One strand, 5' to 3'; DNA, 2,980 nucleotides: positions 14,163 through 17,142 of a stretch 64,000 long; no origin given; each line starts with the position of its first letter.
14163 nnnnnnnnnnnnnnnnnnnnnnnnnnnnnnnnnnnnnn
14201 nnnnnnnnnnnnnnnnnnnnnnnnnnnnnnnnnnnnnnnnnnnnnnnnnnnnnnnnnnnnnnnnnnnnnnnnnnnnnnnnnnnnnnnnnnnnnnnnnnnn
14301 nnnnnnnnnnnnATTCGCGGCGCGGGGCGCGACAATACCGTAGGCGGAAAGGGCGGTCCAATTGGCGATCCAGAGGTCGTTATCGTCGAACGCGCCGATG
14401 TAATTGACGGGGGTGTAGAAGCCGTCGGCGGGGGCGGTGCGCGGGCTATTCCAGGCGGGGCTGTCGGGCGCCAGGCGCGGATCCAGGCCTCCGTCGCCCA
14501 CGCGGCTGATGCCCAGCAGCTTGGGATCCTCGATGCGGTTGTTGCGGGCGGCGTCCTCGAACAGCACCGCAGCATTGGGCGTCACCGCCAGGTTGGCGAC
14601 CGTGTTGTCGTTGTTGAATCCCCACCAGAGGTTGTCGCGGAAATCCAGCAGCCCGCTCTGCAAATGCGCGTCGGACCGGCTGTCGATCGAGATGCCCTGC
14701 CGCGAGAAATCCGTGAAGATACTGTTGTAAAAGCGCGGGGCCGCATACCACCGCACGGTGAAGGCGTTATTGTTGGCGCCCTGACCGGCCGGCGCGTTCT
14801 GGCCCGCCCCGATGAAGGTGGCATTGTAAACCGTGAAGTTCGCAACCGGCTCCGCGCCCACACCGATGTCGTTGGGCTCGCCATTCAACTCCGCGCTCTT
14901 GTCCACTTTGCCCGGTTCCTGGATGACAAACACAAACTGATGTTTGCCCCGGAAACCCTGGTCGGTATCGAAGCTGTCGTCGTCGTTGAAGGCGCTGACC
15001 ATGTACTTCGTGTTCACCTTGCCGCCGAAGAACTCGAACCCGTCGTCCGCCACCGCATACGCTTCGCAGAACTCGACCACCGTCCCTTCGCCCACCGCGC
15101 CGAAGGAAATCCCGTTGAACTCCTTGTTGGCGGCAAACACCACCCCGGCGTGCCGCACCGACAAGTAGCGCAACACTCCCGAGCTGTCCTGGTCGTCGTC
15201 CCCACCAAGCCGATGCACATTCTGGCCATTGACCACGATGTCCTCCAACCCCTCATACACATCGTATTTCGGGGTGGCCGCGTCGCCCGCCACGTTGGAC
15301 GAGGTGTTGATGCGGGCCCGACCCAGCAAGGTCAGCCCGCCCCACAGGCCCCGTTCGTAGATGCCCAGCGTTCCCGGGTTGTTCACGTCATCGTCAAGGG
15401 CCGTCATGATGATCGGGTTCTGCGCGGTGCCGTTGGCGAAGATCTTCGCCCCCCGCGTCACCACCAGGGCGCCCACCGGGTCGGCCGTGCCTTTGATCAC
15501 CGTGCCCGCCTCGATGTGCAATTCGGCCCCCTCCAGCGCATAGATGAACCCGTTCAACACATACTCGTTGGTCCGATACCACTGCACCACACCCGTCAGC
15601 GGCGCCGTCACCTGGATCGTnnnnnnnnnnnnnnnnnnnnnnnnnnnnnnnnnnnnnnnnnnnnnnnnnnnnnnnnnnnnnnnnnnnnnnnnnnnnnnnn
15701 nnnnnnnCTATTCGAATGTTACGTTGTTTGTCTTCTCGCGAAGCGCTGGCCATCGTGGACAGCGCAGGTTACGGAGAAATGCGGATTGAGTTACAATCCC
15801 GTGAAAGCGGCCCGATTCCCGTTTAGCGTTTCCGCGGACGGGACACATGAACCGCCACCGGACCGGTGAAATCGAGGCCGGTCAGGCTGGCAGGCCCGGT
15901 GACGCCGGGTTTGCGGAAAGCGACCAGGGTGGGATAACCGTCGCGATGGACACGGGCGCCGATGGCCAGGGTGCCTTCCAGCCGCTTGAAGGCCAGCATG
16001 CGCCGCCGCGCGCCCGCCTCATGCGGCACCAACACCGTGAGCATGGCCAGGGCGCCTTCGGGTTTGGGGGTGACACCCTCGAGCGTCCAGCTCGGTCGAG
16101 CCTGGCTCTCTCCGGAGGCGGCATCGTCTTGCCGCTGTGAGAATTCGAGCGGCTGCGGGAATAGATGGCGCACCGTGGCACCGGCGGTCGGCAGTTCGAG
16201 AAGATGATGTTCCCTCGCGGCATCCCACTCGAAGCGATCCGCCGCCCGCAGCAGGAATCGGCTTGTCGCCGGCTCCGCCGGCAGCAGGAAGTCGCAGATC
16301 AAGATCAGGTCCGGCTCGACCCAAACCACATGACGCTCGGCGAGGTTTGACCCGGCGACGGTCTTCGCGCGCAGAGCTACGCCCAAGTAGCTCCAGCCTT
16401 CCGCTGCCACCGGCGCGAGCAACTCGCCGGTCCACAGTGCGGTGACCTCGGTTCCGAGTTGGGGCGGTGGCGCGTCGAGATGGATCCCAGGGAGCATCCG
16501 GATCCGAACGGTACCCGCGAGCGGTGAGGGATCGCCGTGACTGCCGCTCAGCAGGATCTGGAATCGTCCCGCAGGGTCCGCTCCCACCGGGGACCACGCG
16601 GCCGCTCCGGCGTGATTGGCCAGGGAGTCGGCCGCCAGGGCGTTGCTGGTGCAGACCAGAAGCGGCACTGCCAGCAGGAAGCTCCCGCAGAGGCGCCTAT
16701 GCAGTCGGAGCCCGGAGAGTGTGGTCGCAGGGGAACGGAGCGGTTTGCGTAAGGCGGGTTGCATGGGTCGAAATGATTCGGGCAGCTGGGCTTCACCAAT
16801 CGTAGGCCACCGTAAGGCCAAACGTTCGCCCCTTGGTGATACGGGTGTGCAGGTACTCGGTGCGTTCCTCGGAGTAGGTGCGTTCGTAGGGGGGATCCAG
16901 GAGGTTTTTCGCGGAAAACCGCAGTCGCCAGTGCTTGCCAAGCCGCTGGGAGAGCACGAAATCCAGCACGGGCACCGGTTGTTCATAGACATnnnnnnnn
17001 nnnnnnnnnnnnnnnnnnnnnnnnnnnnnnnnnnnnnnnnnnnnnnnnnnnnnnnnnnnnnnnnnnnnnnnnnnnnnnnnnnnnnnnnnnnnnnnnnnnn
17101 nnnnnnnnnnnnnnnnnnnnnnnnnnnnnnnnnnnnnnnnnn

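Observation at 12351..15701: Perfect 1.2-kb tandem duplication inside a secreted fasciclin-domain protein gene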

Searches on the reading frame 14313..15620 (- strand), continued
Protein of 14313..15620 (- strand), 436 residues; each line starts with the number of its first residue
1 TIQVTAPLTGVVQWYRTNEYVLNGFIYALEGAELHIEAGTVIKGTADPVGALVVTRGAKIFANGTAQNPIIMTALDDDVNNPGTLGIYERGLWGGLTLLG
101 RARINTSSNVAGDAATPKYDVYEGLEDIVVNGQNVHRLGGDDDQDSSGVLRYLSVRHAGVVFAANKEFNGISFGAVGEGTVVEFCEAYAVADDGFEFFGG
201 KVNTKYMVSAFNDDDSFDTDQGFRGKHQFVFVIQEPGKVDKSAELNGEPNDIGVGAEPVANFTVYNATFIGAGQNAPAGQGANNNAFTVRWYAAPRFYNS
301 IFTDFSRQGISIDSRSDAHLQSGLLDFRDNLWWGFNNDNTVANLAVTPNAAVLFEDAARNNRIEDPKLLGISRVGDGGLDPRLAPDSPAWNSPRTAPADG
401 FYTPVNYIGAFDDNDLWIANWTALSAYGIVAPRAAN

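Call 26: fold_search(model_id=the predicted structure, library=pdb)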
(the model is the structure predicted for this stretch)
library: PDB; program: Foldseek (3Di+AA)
matches with E <= 10: 267; with E <= 0.001: 0
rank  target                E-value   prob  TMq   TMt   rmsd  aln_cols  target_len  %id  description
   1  2pyg_B                1.4e-03  1.00  0.32  0.37   9.7       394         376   11  Azotobacter vinelandii Mannuronan C-5 epimerase AlgE4 A-module (released 2008-05-27)
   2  2pyg_A                4.0e-03  0.99  0.31  0.35   9.8       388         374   12  Azotobacter vinelandii Mannuronan C-5 epimerase AlgE4 A-module (released 2008-05-27)
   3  5lw3                  4.4e-03  0.96  0.28  0.31  11.4       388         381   13  Azotobacter vinelandii Mannuronan C-5 epimerase AlgE6 A-module (released 2017-10-25)
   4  5gqc_A                4.6e-03  0.90  0.28  0.22  14.3       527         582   11  Crystal structure of lacto-N-biosidase LnbX from Bifidobacterium longum subsp. longum, ligand-free form (released 2017-04-19)
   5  5mqp_E                7.0e-03  0.96  0.22  0.17  14.1       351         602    6  Glycoside hydrolase BT_1002 (released 2017-04-05)
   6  1tyv                  7.7e-03  0.66  0.25  0.21  14.9       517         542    9  STRUCTURE OF TAILSPIKE-PROTEIN (released 1997-07-23)
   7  9i4f_A                7.7e-03  0.44  0.21  0.17  17.4       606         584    9  Blood Type B-converting alpha-1,3-galactosidase PpaGal from Pedobacter panaciterrae in its apo form (released 2025-03-12)
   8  4hwv_A                8.1e-03  0.63  0.23  0.20  14.6       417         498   10  Structure of Pectate Lyase from Acidovorax avenae subsp citrulli (released 2013-10-23)
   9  6w4q_B                8.9e-03  0.72  0.20  0.14  13.3       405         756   10  Crystal structure of full-length tailspike protein 2 (TSP2, ORF211) ) from Escherichia coli O157:H7 bacteriophage CAB1 (released 2021-01-20)
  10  1tyu_A                1.0e-02  0.60  0.25  0.21  15.1       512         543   10  STRUCTURE OF TAILSPIKE-PROTEIN (released 1997-07-23)
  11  7o0y_A                1.1e-02  0.30  0.18  0.19  16.7       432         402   12  ABC transporter NosDFY, nucleotide-free in GDN (released 2022-04-13)
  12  6f7k_B                1.2e-02  0.54  0.20  0.18  12.0       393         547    9  Crystal structure of Dettilon tailspike protein (gp208) (released 2018-12-19)
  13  2pyh_A                1.4e-02  0.96  0.31  0.35   8.8       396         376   11  Azotobacter vinelandii Mannuronan C-5 epimerase AlgE4 A-module complexed with mannuronan trisaccharide (released 2008-05-27)
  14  9beu_A                1.4e-02  0.33  0.20  0.16  17.2       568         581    8  Structure of GH110B in complex with a lambda-carrageenan oligosaccharide (released 2025-08-27)
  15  7c7d_A                1.5e-02  0.93  0.29  0.24  10.2       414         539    9  Crystal structure of the catalytic unit of thermostable GH87 alpha-1,3-glucanase from Streptomyces thermodiastaticus s (released 2020-11-11)
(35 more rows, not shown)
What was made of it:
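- On Pfam PF28492 Beta_helix_4: Foldseek hits are weak (call 26).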

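Call 29: search_protein_representatives(protein=window:14313-15620:-)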
Query: 436 residues. Proteins with E-value up to 0.001 (for the whole library): 5870; up to 1e-10: 4412; up to 1e-30: 1725. The best 150 are listed.
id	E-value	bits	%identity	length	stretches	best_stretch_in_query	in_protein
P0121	0.0e+00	1046.9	60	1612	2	11-434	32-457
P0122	0.0e+00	1019.3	59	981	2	2-432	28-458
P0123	0.0e+00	1016.0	42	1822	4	7-430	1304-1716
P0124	0.0e+00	1014.8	41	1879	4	9-429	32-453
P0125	1.5e-238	808.3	46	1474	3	8-429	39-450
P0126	1.3e-236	802.0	42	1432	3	16-432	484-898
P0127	4.2e-235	797.0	41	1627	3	2-431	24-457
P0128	2.9e-226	767.8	51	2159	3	1-434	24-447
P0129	1.5e-221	752.3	43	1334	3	2-430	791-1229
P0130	8.1e-221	749.9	46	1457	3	13-430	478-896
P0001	7.9e-218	740.1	58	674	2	2-434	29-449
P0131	1.6e-214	729.1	45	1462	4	9-430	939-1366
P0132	4.6e-211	717.8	40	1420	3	12-430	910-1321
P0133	3.7e-207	704.9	42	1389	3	12-433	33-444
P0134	6.4e-194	661.3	47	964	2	2-433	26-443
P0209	4.2e-103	362.0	43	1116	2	9-314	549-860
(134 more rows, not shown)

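Call 44: find_encoding_contigs(protein=P0013, flank=9000, max_places=1)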
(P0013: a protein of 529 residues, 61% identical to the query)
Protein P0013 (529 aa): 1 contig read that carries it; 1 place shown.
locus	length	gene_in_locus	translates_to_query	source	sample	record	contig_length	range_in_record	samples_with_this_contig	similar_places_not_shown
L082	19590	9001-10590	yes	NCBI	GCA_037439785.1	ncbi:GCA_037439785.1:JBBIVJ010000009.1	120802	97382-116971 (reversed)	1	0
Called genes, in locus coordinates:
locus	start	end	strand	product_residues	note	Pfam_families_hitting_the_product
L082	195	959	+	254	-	PF11932:DUF3450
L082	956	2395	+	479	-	PF01618:MotA_ExbB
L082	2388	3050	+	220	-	PF01618:MotA_ExbB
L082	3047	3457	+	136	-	PF02472:ExbD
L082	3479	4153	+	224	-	PF03544:TonB_C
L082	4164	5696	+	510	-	PF13429:TPR_15 (faint), PF24575:TPR_Slam (faint), PF25062:ARM_TT21_N (faint), PF13432:TPR_16, PF14559:TPR_19, PF13424:TPR_12 (weak), PF14559:TPR_19, PF13432:TPR_16 (weak), +10 more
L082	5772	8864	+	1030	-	PF13620:CarboxypepD_reg, PF13715:CarbopepD_reg_2, PF07715:Plug, PF00593:TonB_dep_Rec_b-barrel, PF14905:OMP_b-brl_3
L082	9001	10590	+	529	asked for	PF28492:Beta_helix_4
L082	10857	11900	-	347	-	PF01551:Peptidase_M23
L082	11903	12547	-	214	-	-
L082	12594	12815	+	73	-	-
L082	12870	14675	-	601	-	PF00033:Cytochrome_B, PF13631:Cytochrom_B_N_2, PF00034:Cytochrom_C (faint), PF13442:Cytochrome_CBB3 (faint)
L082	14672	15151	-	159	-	PF00355:Rieske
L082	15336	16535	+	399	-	PF04055:Radical_SAM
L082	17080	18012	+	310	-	PF00005:ABC_tran, PF13304:AAA_21, PF13732:DrrA1-3_C (weak)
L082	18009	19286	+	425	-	PF12698:ABC2_membrane_3, PF01061:ABC2_membrane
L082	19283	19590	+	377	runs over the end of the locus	PF12698:ABC2_membrane_3, PF01061:ABC2_membrane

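Call 45: find_encoding_contigs(protein=P0049, flank=9000, max_places=1)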
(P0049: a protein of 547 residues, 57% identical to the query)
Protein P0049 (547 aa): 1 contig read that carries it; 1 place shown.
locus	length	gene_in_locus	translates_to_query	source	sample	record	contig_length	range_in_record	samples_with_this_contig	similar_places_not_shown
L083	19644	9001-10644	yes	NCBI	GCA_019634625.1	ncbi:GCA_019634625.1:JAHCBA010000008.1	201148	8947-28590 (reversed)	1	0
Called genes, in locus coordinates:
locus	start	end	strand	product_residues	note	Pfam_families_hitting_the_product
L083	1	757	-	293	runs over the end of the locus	PF06283:ThuA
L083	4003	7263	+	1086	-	PF17963:Big_9 (faint), PF13385:Laminin_G_3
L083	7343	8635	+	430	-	-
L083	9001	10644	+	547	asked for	PF28492:Beta_helix_4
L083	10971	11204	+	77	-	-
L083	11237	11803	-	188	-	-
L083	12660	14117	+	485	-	PF13396:PLDc_N (weak), PF13091:PLDc_2, PF00614:PLDc, PF13091:PLDc_2, PF00614:PLDc (weak)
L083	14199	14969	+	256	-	PF00106:adh_short, PF13561:adh_short_C2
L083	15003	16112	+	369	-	PF01636:APH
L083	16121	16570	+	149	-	PF03745:DUF309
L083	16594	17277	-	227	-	PF04028:DUF374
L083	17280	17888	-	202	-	PF01330:RuvA_N, PF14520:HHH_5, PF07499:RuvA_C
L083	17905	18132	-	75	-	-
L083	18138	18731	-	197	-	PF02075:RuvC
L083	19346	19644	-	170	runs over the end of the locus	-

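Call 46: find_encoding_contigs(protein=P0010, flank=9000, max_places=1)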
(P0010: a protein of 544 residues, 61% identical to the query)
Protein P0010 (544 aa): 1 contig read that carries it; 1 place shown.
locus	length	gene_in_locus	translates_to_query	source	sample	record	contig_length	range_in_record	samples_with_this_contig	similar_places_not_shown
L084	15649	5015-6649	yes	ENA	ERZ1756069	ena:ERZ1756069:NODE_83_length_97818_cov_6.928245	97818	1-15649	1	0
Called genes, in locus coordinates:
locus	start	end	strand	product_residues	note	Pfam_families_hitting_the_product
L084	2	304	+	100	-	?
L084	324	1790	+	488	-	PF13424:TPR_12 (faint), PF07719:TPR_2 (faint), PF13174:TPR_6 (faint), PF13432:TPR_16, PF13432:TPR_16 (weak), PF23914:TPR_CcmH_CycH, PF14559:TPR_19, PF13432:TPR_16 (weak), +8 more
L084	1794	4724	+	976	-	PF13620:CarboxypepD_reg, PF13715:CarbopepD_reg_2, PF07715:Plug, PF00593:TonB_dep_Rec_b-barrel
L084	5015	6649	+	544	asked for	PF28492:Beta_helix_4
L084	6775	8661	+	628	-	PF16126:DUF4838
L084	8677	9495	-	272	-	PF02548:Pantoate_transf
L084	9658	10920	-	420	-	PF01011:PQQ (faint), PF13360:PQQ_2 (weak), PF13570:Beta-prop_ACSF4 (faint), PF13360:PQQ_2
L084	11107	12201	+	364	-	PF08713:DNA_alkylation (weak)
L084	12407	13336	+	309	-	PF03372:Exo_endo_phos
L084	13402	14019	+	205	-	PF08818:DUF1801, PF13376:OmdA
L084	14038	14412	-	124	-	-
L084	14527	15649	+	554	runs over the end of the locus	PF01368:DHH, PF00571:CBS, PF07085:DRTGG, PF00571:CBS (weak), PF02833:DHHA2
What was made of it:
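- The order DUF3450-ExbB-ExbB-ExbD-TonB-TPR-TBDT-Beta_helix_4 recurs in L082, and TPR-TBDT-Beta_helix_4 in L084 (calls 44, 46).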

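Call 81: search_protein_families(library=ncbifam, proteins=[P0028, P0049, P0086, P0002], max_evalue=0.1)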
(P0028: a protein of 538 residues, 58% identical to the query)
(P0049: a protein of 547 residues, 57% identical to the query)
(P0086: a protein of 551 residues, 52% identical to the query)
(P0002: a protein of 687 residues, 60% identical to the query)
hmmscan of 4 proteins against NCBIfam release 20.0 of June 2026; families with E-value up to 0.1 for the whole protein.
P0028 (538 aa): 0 families

P0049 (547 aa): 0 families

P0086 (551 aa): 0 families

P0002 (687 aa): 0 families
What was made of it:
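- On T9SS cargo (C-terminal sorting domain, TIGR04183 type): No hit either for relatives that NCBI names 'T9SS C-terminal target domain' (call 81).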

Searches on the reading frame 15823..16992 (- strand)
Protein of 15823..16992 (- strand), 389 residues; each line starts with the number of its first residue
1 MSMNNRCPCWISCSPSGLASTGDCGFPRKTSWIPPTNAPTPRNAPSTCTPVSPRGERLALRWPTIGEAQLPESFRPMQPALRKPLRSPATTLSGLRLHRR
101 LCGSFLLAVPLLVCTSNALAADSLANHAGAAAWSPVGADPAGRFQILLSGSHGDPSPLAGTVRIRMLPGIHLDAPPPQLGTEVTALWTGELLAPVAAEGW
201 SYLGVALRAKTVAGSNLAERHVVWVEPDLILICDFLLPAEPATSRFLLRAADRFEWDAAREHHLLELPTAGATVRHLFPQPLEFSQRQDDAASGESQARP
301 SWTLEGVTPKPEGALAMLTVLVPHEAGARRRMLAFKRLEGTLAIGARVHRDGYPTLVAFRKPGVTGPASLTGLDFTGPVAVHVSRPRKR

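Call 12: search_protein_families(library=pfam, proteins=[window:15823-16992:-], max_evalue=0.01)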
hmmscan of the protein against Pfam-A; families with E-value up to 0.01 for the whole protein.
window:15823-16992:- (389 aa): 0 families

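Call 53: search_solved_structures(query=window:15823-16764:-, max_evalue=10)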
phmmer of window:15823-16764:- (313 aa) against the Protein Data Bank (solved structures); distinct sequences matched with E-value up to 10: 5.
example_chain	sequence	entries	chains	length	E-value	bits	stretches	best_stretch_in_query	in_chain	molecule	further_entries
6ijj_D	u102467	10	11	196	0.36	13.3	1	125-215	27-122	PsaD | Photosystem I reaction center subunit II, chloroplastic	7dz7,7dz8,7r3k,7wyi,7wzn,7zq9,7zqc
6jo5_D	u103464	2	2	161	0.71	12.3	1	162-216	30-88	Photosystem I reaction center subunit II, chloroplastic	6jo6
2e6q_A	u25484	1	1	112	1.1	11.7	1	249-303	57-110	Obscurin-like protein 1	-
7bgi_D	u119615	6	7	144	1.7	11.1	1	179-216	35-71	Photosystem I reaction center subunit II, chloroplastic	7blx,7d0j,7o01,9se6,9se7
5h7b_A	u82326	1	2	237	3.2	10.2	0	162-212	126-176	Immunoglobulin G-binding protein A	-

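Call 54: find_homologous_proteins(query=window:15823-16764:-)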
Query window:15823-16764:- (313 aa): 4 proteins with E <= 0.001 among 8000 candidates.
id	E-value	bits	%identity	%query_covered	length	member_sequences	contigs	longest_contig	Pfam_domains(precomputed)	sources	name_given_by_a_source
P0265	1.3e-203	693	100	100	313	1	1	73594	-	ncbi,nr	ncbi:MAG: hypothetical protein KJ072_04040 [Verrucomicrobia bacterium]|nr:hypothetical protein [Verr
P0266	2.8e-34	137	40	79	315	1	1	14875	-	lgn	-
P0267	3.4e-27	114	38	64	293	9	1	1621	-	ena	-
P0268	9.0e-26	109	35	76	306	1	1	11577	-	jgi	jgi:hypothetical protein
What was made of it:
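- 15823..16764 (-): 313-aa secreted-looking ORF inserted between the TBDT gene and the beta-helix gene (KJ072_04040, MCL4176903.1); near-orphan. Only 3 distant homologues (call 54).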

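Call 55: find_encoding_contigs(protein=P0265, flank=10000, max_places=3)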
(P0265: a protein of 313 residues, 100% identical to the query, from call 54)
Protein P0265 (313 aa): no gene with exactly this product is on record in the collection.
